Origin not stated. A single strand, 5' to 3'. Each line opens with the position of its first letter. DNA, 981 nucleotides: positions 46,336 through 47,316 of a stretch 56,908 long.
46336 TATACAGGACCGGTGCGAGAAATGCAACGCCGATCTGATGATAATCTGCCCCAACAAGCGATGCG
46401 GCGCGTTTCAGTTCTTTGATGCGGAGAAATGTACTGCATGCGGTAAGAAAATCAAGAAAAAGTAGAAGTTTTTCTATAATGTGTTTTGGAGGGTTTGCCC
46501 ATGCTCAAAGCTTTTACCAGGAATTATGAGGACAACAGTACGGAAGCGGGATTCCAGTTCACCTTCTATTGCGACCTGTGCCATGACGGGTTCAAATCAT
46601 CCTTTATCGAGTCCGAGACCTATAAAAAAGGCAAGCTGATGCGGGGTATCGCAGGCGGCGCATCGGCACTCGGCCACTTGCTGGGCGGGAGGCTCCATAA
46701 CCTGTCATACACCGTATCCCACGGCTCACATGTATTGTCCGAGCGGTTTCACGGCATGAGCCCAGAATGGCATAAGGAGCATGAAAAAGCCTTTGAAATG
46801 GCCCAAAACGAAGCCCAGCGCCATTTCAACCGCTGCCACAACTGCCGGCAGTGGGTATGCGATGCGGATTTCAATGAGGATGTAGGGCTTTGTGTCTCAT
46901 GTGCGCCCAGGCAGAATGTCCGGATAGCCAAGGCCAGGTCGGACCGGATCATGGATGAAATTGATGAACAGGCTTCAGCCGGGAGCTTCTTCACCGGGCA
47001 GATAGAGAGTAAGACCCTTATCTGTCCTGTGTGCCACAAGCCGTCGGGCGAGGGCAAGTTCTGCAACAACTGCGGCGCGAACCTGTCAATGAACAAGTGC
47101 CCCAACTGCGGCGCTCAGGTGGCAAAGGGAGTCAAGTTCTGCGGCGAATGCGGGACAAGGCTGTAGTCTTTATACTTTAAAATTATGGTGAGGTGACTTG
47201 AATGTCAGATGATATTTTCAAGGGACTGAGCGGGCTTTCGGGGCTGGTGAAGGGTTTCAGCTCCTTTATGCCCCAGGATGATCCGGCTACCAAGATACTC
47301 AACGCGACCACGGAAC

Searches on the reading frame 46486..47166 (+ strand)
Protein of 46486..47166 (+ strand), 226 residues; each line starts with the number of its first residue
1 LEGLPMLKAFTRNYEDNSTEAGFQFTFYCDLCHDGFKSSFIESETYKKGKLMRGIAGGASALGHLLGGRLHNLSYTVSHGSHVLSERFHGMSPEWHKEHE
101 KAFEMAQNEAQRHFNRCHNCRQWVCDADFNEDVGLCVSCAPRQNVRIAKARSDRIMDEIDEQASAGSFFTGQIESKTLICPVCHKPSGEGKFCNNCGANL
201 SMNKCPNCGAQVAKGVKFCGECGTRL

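Call 86: search_protein_families(library=pfam, proteins=[window:46486-47166:+], max_evalue=0.1)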
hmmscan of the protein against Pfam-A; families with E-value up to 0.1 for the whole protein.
window:46486-47166:+ (226 aa): 10 families
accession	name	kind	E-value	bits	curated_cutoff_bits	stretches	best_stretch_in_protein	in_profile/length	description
PF12773.13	DZR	-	4.3e-08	33.6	27.3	1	180-223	1-45/45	Double zinc ribbon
PF13240.11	Zn_Ribbon_1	-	4.4e-08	33.1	25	1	204-226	1-23/23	zinc-ribbon domain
PF13248.11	Zn_ribbon_3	-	4.5e-08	32.7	27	1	201-226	1-26/26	zinc-ribbon domain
PF24463.1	DUF7577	-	3.3e-05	23.9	28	1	205-226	5-26/27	Domain of unknown function (DUF7577)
PF18912.6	DZR_2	-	0.001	19.3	27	1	180-222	10-55/56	Double zinc ribbon domain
PF24460.1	DUF7575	-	0.0015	18.3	28.5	1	203-226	4-27/28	Domain of unknown function (DUF7575)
PF03660.19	PHF5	-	0.015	15.9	26.7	1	170-223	23-76/104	PHF5-like protein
PF17032.10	Zn_ribbon_15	-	0.053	14.8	28.9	1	180-223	26-73/73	zinc-ribbon family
PF20173.3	ZnF_RZ-type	-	0.061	13.4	27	1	193-212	22-41/54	RZ type zinc finger domain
PF14445.12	Prok-RING_2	-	0.072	13.7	22.4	1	115-140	23-48/56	Prokaryotic RING finger family 2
